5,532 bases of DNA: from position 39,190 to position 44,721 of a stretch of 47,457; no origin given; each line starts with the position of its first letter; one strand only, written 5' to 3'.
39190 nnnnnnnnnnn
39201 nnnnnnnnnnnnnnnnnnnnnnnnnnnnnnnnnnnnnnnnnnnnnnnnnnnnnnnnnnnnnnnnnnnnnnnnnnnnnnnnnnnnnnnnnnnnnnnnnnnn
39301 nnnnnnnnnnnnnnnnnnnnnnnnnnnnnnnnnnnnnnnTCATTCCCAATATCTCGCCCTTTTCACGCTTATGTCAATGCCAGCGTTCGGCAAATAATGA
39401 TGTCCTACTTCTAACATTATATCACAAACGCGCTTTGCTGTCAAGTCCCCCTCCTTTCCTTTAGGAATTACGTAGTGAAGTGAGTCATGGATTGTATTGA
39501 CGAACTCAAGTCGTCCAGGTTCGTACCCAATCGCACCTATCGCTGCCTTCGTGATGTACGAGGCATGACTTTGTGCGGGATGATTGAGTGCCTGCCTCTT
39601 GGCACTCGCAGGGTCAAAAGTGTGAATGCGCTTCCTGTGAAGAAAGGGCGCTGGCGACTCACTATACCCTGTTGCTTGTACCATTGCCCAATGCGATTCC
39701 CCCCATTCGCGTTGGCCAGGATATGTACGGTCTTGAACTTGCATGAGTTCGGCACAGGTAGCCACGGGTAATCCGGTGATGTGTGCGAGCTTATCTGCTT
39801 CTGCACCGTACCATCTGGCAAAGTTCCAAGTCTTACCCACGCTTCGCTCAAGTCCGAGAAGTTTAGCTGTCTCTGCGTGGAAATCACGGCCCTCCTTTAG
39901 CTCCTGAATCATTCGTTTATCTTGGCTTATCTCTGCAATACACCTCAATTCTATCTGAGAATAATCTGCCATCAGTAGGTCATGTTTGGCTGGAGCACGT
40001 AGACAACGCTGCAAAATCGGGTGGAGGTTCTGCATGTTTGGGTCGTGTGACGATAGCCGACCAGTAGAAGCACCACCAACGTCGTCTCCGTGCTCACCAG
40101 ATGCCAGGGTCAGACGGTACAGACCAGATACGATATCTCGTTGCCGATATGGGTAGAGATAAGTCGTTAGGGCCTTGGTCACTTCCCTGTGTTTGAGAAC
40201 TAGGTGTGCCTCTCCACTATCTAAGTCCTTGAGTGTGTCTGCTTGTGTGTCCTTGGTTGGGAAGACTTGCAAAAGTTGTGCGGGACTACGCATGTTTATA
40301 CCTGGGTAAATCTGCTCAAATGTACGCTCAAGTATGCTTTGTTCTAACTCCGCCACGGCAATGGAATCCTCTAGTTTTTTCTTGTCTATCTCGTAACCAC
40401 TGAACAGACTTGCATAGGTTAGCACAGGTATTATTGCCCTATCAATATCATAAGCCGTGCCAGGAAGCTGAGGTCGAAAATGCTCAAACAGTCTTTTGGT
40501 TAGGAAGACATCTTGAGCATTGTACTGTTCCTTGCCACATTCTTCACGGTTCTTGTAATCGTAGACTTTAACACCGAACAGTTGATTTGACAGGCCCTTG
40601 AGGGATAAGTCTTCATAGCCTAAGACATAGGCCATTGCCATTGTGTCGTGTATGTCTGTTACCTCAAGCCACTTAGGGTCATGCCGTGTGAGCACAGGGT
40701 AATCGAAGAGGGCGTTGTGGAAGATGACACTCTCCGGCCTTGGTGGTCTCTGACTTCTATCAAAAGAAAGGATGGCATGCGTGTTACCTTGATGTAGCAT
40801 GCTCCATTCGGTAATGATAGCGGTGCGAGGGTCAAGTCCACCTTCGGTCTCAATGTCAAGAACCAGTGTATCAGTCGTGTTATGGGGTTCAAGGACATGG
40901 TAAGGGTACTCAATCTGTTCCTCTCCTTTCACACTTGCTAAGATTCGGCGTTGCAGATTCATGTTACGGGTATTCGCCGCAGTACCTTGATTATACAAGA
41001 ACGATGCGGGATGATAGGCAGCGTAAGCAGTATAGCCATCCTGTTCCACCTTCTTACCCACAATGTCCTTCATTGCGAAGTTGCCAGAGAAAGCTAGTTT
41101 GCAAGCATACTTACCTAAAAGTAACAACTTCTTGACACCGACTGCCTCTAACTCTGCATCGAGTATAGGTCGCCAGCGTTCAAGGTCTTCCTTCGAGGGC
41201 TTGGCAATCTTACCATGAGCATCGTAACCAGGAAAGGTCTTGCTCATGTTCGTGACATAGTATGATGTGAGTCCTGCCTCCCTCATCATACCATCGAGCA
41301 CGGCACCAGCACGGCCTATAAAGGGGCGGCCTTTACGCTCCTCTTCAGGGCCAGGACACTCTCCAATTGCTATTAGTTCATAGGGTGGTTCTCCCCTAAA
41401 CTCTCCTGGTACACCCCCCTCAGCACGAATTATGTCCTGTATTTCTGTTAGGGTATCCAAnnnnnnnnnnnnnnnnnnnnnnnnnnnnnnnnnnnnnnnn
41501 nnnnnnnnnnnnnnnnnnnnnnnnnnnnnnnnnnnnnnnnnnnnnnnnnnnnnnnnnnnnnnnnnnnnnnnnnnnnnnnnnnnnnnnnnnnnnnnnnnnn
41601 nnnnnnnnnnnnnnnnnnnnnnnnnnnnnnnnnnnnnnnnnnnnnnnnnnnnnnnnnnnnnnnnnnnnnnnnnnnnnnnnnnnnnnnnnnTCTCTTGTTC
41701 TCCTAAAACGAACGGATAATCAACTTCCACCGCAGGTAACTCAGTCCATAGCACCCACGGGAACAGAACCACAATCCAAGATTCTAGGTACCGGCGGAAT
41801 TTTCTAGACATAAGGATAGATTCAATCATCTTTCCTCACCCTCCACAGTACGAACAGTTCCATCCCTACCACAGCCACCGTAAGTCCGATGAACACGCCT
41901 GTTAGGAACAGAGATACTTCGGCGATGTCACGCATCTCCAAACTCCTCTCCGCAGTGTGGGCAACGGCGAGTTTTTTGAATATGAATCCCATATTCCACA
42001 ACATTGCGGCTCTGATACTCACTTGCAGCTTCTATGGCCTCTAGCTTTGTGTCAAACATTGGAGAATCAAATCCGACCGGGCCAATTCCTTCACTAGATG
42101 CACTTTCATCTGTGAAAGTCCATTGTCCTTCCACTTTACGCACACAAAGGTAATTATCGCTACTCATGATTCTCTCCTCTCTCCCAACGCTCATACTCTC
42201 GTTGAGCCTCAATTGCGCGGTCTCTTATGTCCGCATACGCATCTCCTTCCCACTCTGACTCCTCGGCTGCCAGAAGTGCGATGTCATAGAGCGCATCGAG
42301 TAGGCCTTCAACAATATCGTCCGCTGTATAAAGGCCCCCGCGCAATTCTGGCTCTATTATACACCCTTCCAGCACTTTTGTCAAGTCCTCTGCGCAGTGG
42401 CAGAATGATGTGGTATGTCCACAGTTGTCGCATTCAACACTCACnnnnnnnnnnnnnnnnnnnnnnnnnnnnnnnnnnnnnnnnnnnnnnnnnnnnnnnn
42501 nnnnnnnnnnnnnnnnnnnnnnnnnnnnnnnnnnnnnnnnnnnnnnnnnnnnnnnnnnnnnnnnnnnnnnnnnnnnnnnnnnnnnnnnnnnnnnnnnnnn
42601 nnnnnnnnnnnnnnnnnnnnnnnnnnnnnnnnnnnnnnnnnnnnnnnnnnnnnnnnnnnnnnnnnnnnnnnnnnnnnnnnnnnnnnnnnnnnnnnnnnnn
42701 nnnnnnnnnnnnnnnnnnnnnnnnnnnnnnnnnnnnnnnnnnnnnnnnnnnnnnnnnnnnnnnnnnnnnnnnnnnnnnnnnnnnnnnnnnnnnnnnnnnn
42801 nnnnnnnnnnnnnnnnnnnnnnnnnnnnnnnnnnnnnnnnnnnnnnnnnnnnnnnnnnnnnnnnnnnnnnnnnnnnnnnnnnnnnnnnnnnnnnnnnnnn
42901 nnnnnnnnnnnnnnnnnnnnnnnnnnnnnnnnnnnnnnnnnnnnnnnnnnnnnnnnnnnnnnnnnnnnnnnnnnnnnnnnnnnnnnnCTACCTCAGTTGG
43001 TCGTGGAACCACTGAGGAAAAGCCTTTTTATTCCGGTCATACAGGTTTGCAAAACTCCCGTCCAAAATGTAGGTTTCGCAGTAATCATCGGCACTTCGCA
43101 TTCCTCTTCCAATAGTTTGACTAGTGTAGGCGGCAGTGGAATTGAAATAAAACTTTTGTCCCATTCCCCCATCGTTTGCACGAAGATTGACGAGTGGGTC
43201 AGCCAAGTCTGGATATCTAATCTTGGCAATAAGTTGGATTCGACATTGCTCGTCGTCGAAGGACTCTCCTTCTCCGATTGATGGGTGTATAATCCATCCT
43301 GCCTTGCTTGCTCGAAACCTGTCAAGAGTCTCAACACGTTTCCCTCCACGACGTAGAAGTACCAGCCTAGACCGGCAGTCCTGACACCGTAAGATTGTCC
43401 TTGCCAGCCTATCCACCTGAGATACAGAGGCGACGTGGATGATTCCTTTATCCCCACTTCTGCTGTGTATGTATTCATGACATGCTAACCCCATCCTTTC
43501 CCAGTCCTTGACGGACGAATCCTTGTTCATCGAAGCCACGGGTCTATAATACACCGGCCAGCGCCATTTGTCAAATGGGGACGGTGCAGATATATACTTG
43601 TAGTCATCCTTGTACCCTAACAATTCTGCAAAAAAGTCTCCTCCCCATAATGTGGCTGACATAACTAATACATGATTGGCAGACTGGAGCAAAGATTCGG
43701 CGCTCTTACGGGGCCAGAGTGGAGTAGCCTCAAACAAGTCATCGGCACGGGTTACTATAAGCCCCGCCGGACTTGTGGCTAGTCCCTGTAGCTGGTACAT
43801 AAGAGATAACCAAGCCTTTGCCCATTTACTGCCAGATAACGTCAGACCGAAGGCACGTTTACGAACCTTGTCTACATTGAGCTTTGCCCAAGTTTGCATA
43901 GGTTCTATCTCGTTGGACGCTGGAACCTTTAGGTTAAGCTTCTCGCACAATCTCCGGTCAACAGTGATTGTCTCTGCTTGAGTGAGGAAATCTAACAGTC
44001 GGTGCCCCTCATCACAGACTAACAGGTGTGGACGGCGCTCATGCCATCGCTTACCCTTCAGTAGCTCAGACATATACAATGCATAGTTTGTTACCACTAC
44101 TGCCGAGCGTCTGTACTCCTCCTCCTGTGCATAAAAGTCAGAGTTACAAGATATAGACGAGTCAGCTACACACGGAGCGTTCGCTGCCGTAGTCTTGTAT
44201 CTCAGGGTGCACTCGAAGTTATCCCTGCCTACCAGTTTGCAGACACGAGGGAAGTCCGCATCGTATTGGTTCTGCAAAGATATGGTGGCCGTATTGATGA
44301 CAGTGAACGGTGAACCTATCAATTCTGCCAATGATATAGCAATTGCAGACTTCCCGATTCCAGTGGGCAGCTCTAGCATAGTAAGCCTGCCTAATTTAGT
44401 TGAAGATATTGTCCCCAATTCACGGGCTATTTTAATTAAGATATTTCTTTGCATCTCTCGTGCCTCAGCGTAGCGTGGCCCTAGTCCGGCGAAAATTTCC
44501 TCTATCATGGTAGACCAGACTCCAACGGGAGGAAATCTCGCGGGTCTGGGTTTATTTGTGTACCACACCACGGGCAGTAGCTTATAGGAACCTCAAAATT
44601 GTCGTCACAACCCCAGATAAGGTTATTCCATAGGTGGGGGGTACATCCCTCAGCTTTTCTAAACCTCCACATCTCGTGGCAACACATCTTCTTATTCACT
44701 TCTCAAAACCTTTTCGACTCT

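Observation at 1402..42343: Conserved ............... box 15-18 nt downstream of the -10 of five promoters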

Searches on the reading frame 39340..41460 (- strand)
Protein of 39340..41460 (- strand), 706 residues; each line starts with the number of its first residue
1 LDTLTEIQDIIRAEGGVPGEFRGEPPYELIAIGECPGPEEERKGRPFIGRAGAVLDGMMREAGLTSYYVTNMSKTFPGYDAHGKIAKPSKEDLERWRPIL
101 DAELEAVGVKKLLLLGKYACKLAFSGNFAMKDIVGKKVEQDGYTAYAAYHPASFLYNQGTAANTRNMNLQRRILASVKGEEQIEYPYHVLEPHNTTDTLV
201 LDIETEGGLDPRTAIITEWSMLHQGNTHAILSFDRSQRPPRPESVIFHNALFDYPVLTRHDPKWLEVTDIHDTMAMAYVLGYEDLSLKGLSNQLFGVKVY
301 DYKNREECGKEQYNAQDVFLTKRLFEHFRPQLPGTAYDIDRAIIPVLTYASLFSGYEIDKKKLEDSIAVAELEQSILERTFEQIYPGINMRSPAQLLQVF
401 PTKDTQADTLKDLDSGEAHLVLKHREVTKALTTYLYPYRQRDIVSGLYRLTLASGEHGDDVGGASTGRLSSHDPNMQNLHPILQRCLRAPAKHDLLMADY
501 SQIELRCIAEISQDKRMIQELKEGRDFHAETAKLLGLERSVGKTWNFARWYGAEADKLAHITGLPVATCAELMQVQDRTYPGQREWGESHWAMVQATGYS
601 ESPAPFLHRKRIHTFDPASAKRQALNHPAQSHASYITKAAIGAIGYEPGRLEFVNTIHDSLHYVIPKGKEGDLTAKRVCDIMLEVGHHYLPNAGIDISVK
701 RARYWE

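Call 13: search_protein_families(library=pfam, proteins=[window:39340-41460:-], max_evalue=0.01)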
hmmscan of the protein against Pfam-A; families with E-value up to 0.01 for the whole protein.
window:39340-41460:- (706 aa): 3 families
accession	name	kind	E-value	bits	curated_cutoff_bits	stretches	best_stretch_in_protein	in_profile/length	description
PF00476.26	DNA_pol_A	-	8.1e-39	134.1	34.3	1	378-703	19-377/381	DNA polymerase family A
PF03167.25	UDG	-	1.4e-20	74.2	24.3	1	27-160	8-127/141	Uracil DNA glycosylase superfamily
PF01612.26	DNA_pol_A_exo1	-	3e-08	34.1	23.6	1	245-332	79-172/173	3'-5' exonuclease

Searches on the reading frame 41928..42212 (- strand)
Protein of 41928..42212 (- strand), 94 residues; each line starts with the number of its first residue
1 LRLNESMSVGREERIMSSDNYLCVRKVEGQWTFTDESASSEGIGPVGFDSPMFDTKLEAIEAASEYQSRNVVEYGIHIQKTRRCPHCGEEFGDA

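Call 13: search_protein_families(library=pfam, proteins=[window:41928-42212:-], max_evalue=0.01)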
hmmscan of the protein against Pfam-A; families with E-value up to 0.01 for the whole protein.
window:41928-42212:- (94 aa): 2 families
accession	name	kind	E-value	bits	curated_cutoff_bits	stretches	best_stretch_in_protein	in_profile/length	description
PF24460.1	DUF7575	-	0.0053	16.5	28.5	1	80-91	2-13/28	Domain of unknown function (DUF7575)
PF24463.1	DUF7577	-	0.0076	16.3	28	0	81-90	2-11/27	Domain of unknown function (DUF7577)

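Call 61: search_protein_families(library=phrogs, proteins=[window:41928-42212:-], max_evalue=0.001)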
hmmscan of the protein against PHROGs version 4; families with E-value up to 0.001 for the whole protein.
window:41928-42212:- (94 aa): 1 family
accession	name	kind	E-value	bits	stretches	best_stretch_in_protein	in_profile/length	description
phrog_16893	-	unknown function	0.00091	20.7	0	16-80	1-65/79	-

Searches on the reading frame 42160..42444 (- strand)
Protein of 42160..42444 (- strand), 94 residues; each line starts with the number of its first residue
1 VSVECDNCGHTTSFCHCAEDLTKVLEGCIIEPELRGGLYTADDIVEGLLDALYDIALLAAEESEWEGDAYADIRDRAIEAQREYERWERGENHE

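Call 61: search_protein_families(library=phrogs, proteins=[window:42160-42444:-], max_evalue=0.001)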
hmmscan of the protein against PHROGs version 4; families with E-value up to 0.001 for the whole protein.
window:42160-42444:- (94 aa): 0 families

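Call 76: search_protein_families(library=pfam, proteins=[window:42160-42444:-], max_evalue=0.01)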
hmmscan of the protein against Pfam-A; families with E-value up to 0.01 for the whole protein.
window:42160-42444:- (94 aa): 0 families

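Call 77: search_protein_representatives(protein=window:42160-42444:-)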
Query: 94 residues. Proteins with E-value up to 0.001 (for the whole library): 2; up to 1e-10: 1; up to 1e-30: 1. The best 2 are listed.
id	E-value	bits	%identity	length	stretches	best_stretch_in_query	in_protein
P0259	8.5e-56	202.7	99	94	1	1-94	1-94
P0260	3.6e-04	37.1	27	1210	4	27-65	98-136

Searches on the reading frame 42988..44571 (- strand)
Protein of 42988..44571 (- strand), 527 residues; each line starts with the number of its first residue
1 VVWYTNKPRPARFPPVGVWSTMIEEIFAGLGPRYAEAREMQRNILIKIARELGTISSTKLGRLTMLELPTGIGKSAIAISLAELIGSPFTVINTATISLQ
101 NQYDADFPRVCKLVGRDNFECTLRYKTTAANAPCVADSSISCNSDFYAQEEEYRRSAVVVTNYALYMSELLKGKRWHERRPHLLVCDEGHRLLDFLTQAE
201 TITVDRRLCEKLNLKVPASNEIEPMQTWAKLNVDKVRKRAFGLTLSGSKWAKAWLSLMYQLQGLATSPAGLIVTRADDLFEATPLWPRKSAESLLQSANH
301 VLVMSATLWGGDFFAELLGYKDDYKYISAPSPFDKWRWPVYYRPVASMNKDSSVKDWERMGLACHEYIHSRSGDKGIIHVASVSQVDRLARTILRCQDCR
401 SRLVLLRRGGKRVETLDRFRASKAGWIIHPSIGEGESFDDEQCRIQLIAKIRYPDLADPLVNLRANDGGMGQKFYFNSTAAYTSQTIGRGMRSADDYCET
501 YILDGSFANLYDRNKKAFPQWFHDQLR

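Call 13: search_protein_families(library=pfam, proteins=[window:42988-44571:-], max_evalue=0.01)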
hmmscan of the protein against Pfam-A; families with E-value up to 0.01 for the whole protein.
window:42988-44571:- (527 aa): 3 families
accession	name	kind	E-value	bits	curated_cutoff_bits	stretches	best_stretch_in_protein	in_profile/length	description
PF13307.12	Helicase_C_2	-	3e-14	53.8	25.3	1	373-524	9-169/170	Helicase C-terminal domain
PF04851.21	ResIII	-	1.8e-05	25.2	22.5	1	36-194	3-139/164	Type III restriction enzyme, res subunit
PF00270.35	DEAD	-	2.6e-05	24.5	26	1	57-200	10-137/167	DEAD/DEAH box helicase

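Call 45: find_related_loci(query=window:42988-44571:-, collection=viral_contigs, flank=6000)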
Query window:42988-44571:- (527 aa) in viral_contigs; peptide patterns used: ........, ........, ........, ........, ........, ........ (x = any residue, [..] = any of these).
No stretch of DNA in the collection matches any of the patterns.
